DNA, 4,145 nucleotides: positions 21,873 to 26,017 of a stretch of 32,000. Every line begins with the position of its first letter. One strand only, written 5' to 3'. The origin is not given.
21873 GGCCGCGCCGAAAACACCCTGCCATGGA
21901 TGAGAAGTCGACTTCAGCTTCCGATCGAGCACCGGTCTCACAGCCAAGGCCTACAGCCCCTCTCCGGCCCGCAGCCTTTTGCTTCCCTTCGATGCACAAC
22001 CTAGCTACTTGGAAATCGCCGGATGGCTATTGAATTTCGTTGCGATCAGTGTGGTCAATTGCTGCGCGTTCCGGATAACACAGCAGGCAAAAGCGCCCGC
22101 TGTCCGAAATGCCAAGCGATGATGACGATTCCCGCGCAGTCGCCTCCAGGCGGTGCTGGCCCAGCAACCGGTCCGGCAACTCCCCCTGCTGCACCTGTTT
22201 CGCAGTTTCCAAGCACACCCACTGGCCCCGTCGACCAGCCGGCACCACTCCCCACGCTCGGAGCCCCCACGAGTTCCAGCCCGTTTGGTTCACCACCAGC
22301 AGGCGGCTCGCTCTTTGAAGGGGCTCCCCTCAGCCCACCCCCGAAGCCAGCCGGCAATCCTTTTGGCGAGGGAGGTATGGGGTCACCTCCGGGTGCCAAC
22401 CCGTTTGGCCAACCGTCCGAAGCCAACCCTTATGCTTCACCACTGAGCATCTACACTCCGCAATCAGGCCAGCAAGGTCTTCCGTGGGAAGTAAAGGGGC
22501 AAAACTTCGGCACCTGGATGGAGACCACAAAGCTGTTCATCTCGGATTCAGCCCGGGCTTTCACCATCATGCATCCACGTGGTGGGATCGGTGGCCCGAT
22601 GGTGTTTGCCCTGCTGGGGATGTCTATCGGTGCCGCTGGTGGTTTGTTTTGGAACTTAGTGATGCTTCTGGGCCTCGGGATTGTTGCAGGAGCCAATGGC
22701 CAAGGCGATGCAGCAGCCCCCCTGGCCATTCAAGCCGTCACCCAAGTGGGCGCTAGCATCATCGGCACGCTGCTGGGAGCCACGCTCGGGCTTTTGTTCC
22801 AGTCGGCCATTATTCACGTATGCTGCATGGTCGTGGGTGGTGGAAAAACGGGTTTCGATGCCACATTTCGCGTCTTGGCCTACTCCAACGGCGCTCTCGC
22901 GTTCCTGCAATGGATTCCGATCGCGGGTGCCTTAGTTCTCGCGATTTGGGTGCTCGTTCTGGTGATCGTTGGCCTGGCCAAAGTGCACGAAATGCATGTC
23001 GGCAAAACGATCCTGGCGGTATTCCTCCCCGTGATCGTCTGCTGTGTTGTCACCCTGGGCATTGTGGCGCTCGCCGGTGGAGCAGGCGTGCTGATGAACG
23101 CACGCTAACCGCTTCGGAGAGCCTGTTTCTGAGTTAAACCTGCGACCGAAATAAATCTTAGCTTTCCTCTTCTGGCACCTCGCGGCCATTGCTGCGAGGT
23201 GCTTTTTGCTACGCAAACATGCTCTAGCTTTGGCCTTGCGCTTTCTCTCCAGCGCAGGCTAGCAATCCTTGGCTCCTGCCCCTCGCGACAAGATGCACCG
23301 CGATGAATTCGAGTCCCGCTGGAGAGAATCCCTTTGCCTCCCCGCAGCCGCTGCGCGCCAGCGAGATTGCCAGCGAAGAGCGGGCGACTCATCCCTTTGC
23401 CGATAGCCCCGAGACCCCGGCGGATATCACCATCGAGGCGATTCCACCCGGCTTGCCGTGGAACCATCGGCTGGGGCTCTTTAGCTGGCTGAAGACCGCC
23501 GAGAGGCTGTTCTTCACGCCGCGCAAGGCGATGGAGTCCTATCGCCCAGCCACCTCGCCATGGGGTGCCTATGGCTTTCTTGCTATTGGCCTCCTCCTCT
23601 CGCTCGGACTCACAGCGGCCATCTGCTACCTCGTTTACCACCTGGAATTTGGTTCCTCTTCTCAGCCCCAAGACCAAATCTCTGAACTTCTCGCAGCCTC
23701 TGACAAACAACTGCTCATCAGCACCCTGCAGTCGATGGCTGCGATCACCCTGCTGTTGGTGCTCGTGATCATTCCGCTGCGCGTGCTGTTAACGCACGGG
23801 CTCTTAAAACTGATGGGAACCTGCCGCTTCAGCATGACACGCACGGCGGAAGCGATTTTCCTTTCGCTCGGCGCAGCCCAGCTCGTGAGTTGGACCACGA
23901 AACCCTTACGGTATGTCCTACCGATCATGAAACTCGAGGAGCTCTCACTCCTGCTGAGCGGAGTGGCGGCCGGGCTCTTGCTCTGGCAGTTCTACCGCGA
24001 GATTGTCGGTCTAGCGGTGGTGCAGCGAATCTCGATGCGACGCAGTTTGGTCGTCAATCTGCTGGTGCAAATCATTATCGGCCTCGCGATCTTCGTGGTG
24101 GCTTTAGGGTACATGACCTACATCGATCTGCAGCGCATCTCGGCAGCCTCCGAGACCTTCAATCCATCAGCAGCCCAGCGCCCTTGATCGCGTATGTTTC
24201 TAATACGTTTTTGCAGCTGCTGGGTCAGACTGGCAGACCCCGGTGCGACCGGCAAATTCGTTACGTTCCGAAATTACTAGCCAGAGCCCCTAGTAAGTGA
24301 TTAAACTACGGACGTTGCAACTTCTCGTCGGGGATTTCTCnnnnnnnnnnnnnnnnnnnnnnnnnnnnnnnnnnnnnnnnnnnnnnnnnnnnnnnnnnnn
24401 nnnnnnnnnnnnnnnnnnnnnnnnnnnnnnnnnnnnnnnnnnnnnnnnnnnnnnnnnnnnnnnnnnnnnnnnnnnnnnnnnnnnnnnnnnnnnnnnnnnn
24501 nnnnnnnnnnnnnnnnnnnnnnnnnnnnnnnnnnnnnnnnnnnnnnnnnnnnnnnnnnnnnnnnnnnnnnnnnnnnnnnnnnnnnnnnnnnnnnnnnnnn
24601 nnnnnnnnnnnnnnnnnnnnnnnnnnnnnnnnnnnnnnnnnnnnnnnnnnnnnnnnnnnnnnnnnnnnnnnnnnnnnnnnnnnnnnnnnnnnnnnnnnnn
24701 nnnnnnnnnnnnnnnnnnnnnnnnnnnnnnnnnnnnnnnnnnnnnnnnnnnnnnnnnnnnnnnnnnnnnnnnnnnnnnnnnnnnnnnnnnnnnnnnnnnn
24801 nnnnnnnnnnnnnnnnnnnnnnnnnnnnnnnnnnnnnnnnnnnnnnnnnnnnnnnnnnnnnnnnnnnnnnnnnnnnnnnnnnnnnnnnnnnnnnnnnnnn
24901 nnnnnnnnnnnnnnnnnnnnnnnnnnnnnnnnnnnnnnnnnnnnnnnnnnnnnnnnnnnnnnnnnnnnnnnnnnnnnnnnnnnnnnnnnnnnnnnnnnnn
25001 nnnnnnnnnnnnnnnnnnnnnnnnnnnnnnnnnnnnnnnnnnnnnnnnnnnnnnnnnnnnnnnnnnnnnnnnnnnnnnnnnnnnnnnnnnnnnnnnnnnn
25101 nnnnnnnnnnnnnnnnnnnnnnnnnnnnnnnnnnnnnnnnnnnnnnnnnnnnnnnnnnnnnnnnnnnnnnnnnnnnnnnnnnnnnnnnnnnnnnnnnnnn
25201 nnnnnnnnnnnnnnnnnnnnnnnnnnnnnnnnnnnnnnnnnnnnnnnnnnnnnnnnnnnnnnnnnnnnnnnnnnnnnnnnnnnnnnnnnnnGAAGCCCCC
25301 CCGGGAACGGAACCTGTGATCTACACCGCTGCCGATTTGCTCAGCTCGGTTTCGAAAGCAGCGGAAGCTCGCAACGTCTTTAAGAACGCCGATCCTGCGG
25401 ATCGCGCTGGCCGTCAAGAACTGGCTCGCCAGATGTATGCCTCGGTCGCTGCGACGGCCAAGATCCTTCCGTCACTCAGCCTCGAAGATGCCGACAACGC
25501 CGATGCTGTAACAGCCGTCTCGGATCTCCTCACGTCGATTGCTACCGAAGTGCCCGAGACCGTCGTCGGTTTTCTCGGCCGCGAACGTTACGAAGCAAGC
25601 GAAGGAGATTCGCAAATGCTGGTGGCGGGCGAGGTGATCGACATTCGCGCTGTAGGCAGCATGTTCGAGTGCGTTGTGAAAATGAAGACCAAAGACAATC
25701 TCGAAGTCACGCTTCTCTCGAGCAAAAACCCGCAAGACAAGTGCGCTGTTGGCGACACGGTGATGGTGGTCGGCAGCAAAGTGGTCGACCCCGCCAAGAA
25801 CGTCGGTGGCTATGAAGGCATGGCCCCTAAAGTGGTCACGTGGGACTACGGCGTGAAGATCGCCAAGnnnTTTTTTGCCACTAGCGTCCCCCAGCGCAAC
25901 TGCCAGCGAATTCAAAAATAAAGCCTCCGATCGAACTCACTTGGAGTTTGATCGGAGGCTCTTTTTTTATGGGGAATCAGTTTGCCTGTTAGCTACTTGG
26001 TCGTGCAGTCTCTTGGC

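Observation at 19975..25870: Cluster of four uncharacterised membrane proteins combining MJ0042-like zinc ribbons, NPY/NPF motifs, a GLPW motif and a Yip1-like polytopic domain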

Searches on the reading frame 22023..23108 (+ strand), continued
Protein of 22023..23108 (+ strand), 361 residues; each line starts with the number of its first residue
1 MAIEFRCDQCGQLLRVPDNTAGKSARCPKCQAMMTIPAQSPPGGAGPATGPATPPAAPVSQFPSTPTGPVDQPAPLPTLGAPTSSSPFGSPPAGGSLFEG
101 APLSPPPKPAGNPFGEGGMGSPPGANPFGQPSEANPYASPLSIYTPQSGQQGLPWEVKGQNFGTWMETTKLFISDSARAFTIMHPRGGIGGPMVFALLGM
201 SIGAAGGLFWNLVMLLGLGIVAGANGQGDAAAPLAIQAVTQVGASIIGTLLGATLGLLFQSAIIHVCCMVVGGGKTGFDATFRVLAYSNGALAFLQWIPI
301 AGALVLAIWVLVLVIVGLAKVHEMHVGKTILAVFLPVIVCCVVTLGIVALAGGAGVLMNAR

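Call 51: search_protein_families(library=ncbifam, alignment_id=A2, max_evalue=0.01)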
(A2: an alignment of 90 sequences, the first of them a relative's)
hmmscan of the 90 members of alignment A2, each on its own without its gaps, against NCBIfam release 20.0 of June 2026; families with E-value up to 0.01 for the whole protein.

A. member 1, L003:10001-11035:+ (345 aa): 4 families
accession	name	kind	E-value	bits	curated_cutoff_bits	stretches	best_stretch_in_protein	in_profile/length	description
TIGR00155.1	pqiA_fam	subfamily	0.00024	20.3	260.35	1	5-36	14-45/403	PqiA/YebS family transporter subunit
NF001608.0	PRK00398.1-6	equivalog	0.00034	20.4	84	1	3-31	2-28/46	DNA-directed RNA polymerase subunit P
TIGR02605.1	CxxC_CxxC_SSSS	subfamily_domain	0.0045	17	31.3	1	1-32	1-34/52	FmdB family zinc ribbon protein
NF011683.0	PRK15103.1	equivalog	0.0061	15.7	562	0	6-36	12-42/421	membrane integrity-associated transporter subunit PqiA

B. families by the number of members that match (of 90 scanned): 42 families (the first 25 are shown)
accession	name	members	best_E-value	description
NF001608.0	PRK00398.1-6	48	9.4e-09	DNA-directed RNA polymerase subunit P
TIGR02605.1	CxxC_CxxC_SSSS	30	2.1e-05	FmdB family zinc ribbon protein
NF040945.1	CCC_membrane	18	1.3e-06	CCC motif membrane protein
NF011683.0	PRK15103.1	18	0.00038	membrane integrity-associated transporter subunit PqiA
TIGR00155.1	pqiA_fam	14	0.00013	PqiA/YebS family transporter subunit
NF052650.1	YknW_fam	10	6.5e-09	YknW family membrane protein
TIGR02098.1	MJ0042_CXXC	10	4.4e-06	MJ0042-type zinc finger domain-containing protein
NF041070.1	carrier_LysW_Arch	10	9e-05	alpha-aminoadipate/glutamate carrier protein LysW/ArgW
NF041259.1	mono_DmmA_fam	7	2e-05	dimethylamine monooxygenase subunit DmmA family protein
NF002774.0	PRK02868.1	6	7e-06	YciC family protein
TIGR02037.1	degP_htrA_DO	4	5.3e-33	Do family serine endopeptidase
NF041521.1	HhoA_HhoB_HtrA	4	6.3e-24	HhoA/HhoB/HtrA family serine endopeptidase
NF047968.1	SerProtHtrA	4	6.8e-23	serine protease HtrA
NF033740.0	MarP_fam_protase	4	2.5e-22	MarP family serine protease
TIGR02038.1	protease_degS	4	7.9e-20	outer membrane-stress sensor serine endopeptidase DegS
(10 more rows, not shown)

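Call 74: predict_structure(alignment_id=A1)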
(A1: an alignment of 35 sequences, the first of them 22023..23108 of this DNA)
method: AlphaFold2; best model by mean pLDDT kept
length: 361 residues; sequences in the alignment: 35
mean_pLDDT: 80.7   pTM: 0.61
mean pLDDT of the five models: 80.7, 79.8, 79.5, 78.3, 77.9
residues with pLDDT >= 90: 197; 70-90: 52; 50-70: 66; < 50: 46
segments of 3 or more residues with pLDDT < 50: 70-72, 92-96, 118-121, 129-135, 137-148
pLDDT, mean of each block of 10 residues (from residue 1): 83 88 90 84 53 62 54 53 51 49 60 52 51 46 46 93 98 96 93 98 96 93 87 91 95 96 97 94 98 94 94 97 95 96 95 89 61
secondary structure, 60 per line:
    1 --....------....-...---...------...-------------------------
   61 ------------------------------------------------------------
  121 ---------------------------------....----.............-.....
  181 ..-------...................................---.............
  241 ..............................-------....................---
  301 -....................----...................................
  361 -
elements in order: E3-6 E13-16 E24-26 E33-35 H154-157 H162-174 H176-182 H190-224 H228-270 H278-297 H302-321 H326-360

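Call 77: fold_search(model_id=the predicted structure, library=pdb)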
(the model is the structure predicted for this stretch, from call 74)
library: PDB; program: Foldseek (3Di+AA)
matches with E <= 10: 46; with E <= 0.001: 0
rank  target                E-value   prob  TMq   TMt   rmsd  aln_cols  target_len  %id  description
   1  7zpr_G                2.3e+00  0.08  0.09  0.08  13.3        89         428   15  KtrAB complex with N-terminal deletion of KtrB 1-19 (released 2023-05-10)
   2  2y44                  2.4e+00  0.10  0.12  0.22  17.1       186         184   13  Crystal structure of GARP from Trypanosoma congolense (released 2011-03-30)
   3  7zp9_G                2.4e+00  0.08  0.09  0.08  13.3        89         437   15  KtrAB complex - KtrA8 ring with a KtrB dimer on each side (released 2023-05-10)
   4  8wjq                  2.9e+00  0.04  0.10  0.08  17.4       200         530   16  Cryo-EM structure of URAT1(R477S)-Urate complex (released 2024-08-28)
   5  7l16                  3.2e+00  0.05  0.12  0.11  18.1       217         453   13  Crystal structure of sugar-bound melibiose permease MelB (released 2021-08-04)
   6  5m3f_I                3.3e+00  0.57  0.10  0.43   8.3        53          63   24  Yeast RNA polymerase I elongation complex at 3.8A (released 2016-11-23)
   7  7ocy_B                3.3e+00  0.07  0.13  0.09  16.4       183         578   11  Enterococcus faecalis EfrCD in complex with a nanobody (released 2022-05-18)
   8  5eio_C                3.7e+00  0.94  0.10  0.69   2.5        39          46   26  Crystal structure of LysY from Thermus thermophilus complexed with NADP+ and LysW-gamma-aminoadipic semialdehyde (released 2016-03-23)
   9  9pc9                  3.7e+00  0.05  0.12  0.11  17.3       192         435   15  Structure of Synaptic Vesicle Protein 2A Bound to UCB7361 (released 2025-09-10)
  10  6hls_I                3.9e+00  0.69  0.08  0.26   3.9        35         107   28  Yeast apo RNA polymerase I* (released 2019-04-03)
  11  7xgf_A                3.9e+00  0.11  0.16  0.29  11.7       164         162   14  Crystal structure of BCL-xL in complex with computationally designed inhibitor protein (released 2022-07-20)
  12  9dse_C                4.9e+00  0.08  0.13  0.26  15.4       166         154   14  Cyanide-ligated Bordetella pertussis globin coupled sensor regulatory domain (released 2025-12-24)
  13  3wwn_B                5.1e+00  0.87  0.10  0.59   2.7        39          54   26  Crystal structure of LysZ from Thermus thermophilus complex with LysW (released 2014-11-19)
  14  6hlq_I                5.4e+00  0.38  0.09  0.25   9.7        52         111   25  Yeast RNA polymerase I* elongation complex bound to nucleotide analog GMPCPP (released 2019-04-03)
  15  9kwi_B                5.4e+00  0.06  0.15  0.10  16.4       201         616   11  Cryo-EM structure of MsRv1273c/72c(E553Q) mutant from Mycobacterium smegmatis in the ATP-bound Occ state (released 2025-05-14)
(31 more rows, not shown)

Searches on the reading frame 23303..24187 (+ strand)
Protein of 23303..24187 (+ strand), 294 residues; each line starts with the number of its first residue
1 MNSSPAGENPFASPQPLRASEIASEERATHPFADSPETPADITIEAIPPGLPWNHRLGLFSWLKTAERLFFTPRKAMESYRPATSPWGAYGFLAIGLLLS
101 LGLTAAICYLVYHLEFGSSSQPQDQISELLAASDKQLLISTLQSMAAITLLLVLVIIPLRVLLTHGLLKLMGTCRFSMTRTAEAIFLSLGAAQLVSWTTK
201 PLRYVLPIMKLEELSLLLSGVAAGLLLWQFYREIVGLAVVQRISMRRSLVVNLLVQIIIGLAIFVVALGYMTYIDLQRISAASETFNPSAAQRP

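Call 3: search_protein_families(library=pfam, proteins=[window:23303-24187:+], max_evalue=1)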
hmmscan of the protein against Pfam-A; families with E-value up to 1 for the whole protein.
window:23303-24187:+ (294 aa): 1 family
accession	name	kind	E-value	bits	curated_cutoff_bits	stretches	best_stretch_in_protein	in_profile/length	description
PF19602.4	DUF6107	-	0.17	12.5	27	1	201-251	25-71/106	Family of unknown function (DUF6107)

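Call 4: search_protein_families(library=ncbifam, proteins=[window:23303-24187:+], max_evalue=1)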
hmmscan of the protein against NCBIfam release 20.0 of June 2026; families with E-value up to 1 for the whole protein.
window:23303-24187:+ (294 aa): 0 families

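Call 24: find_homologous_proteins(query=window:23303-24187:+)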
Query window:23303-24187:+ (294 aa): 1 proteins with E <= 0.001 among 8000 candidates.
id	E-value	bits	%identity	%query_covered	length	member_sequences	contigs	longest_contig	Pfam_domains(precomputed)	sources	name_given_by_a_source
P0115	7.4e-177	605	96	100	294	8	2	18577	-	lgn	-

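Call 41: search_protein_representatives(protein=window:23303-24187:+)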
Query: 294 residues. Proteins with E-value up to 0.001 (for the whole library): 3; up to 1e-10: 1; up to 1e-30: 1. The best 3 are listed.
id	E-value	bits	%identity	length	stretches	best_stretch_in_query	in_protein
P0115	2.4e-177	604.6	96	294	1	1-294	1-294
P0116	1.1e-04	38.3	28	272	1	4-270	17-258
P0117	1.1e-04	38.3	26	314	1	27-191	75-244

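Call 81: find_encoding_contigs(protein=P0116, flank=6000, max_places=2)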
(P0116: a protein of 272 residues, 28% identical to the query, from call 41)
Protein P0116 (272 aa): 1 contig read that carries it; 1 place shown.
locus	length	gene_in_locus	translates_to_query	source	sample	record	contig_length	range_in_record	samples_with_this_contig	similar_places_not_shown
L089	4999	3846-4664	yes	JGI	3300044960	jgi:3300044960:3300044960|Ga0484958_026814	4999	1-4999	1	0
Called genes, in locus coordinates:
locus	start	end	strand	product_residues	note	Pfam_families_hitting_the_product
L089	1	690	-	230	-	?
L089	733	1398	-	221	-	PF03938:OmpH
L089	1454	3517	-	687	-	PF00270:DEAD (weak), PF06733:DEAD_2 (weak), PF13307:Helicase_C_2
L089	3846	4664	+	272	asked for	PF04893:Yip1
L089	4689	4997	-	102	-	?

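Call 82: find_encoding_contigs(protein=P0117, flank=6000, max_places=2)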
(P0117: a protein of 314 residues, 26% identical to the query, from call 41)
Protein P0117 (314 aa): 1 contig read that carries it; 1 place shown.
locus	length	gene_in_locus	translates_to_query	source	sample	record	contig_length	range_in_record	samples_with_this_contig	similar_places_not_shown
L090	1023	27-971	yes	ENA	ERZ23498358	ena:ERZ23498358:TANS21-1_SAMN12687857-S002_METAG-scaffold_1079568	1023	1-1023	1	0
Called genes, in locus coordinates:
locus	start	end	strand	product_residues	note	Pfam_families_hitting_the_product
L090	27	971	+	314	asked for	PF04893:Yip1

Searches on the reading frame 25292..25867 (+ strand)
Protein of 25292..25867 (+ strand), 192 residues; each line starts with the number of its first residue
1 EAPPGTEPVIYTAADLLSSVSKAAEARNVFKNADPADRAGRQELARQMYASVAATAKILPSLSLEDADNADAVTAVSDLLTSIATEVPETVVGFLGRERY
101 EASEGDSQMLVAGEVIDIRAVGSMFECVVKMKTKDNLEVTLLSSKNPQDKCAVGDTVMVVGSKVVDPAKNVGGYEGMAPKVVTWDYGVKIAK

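Call 53: predict_structure(alignment_id=A5)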
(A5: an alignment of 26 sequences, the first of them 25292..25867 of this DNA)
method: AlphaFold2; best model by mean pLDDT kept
length: 192 residues; sequences in the alignment: 26
mean_pLDDT: 94.7   pTM: 0.88
mean pLDDT of the five models: 94.7, 94.5, 94.0, 93.6, 93.3
residues with pLDDT >= 90: 177; 70-90: 9; 50-70: 3; < 50: 3
segments of 3 or more residues with pLDDT < 50: 1-3
pLDDT, mean of each block of 10 residues (from residue 1): 64 97 98 97 98 96 94 98 96 96 91 98 98 96 96 98 97 96 97 86
secondary structure, 60 per line:
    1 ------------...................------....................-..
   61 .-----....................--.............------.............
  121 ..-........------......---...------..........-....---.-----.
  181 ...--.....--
elements in order: H13-31 H38-57 H67-86 H89-101 E108-122 E124-131 E138-143 E156-165 H167-170 E180-183 E186-190

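Call 59: fold_search(model_id=the predicted structure, library=pdb)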
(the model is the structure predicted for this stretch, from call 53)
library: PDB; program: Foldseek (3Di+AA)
matches with E <= 10: 1117; with E <= 0.001: 36
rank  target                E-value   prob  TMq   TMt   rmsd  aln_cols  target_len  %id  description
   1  9qbr                  7.4e-05  1.00  0.36  0.17   8.5       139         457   17  CRYSTAL STRUCTURE OF LYSYL-TRNA SYNTHETASE FROM Mycobacterium tuberculosis COMPLEXED WITH L-LYSINE AND INHIBITOR DDD0199 (released 2025-08-13)
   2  6aqh_A                1.1e-04  1.00  0.38  0.16   4.6       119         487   19  Crystal Structure of Lysyl-tRNA Synthetase from Mycobacterium thermoresistibile complexed with L-lysine and Cladospori (released 2017-08-30)
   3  9qdj                  1.3e-04  1.00  0.37  0.17   4.5       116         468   18  CRYSTAL STRUCTURE OF LYSYL-TRNA SYNTHETASE FROM Mycobacterium tuberculosis COMPLEXED WITH L-LYSINE AND INHIBITOR DDD0188 (released 2025-08-13)
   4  6aqh_B                1.6e-04  1.00  0.38  0.17   4.5       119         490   20  Crystal Structure of Lysyl-tRNA Synthetase from Mycobacterium thermoresistibile complexed with L-lysine and Cladospori (released 2017-08-30)
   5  9npj_A                1.8e-04  1.00  0.33  0.14   6.5       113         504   12  Structural studies of reaction hijacking inhibition of a malaria parasite aspartyl-tRNA synthetase. (released 2025-06-04)
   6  9m5o_B                2.1e-04  1.00  0.36  0.15   6.0       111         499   14  Plasmodium vivax aspartyl-tRNA synthetase in complex with aspartyl sulfamoyl adenosine (Asp-AMS) Complex (released 2025-06-04)
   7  9m5m_A                2.3e-04  1.00  0.33  0.14   5.2        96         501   17  Crystal structure of Plasmodium vivax aspartyl-tRNA synthetase (PvDRS) (released 2025-06-04)
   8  9m5n_A                2.4e-04  1.00  0.33  0.14   6.7       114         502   13  Plasmodium vivax aspartyl-tRNA synthetase in complex with aspartyl-adenylate (Asp-AMP) Complex. (released 2025-06-04)
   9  4joi_B                2.7e-04  1.00  0.31  0.42   4.2        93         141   18  Crystal structure of the human telomeric Stn1-Ten1 complex (released 2013-05-29)
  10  6aqg_D                2.7e-04  1.00  0.35  0.15   4.5       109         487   20  Crystal Structure of Lysyl-tRNA Synthetase from Mycobacterium ulcerans complexed with L-lysine and Cladosporin (released 2017-08-30)
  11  5vl1_A                2.7e-04  1.00  0.37  0.16   7.5       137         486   18  Crystal Structure of Lysyl-tRNA Synthetase from Mycobacterium ulcerans complexed with L-lysine (released 2017-05-10)
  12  9m5m_B                2.9e-04  1.00  0.31  0.13   5.6       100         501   14  Crystal structure of Plasmodium vivax aspartyl-tRNA synthetase (PvDRS) (released 2025-06-04)
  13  9qc3                  3.3e-04  1.00  0.37  0.17   3.9       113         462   16  CRYSTAL STRUCTURE OF LYSYL-TRNA SYNTHETASE FROM Mycobacterium tuberculosis COMPLEXED WITH L-LYSINE AND INHIBITOR DDD0199 (released 2025-08-13)
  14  6aqh_D                3.3e-04  1.00  0.38  0.16   4.7       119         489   19  Crystal Structure of Lysyl-tRNA Synthetase from Mycobacterium thermoresistibile complexed with L-lysine and Cladospori (released 2017-08-30)
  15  9slz_A                4.2e-04  1.00  0.36  0.16   4.8       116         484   16  Structure of Thermus thermophilus lysyl-tRNA synthetase complexed with wild-type E.coli tRNALys(mnm5s2UUU) and sulpham (released 2025-09-17)
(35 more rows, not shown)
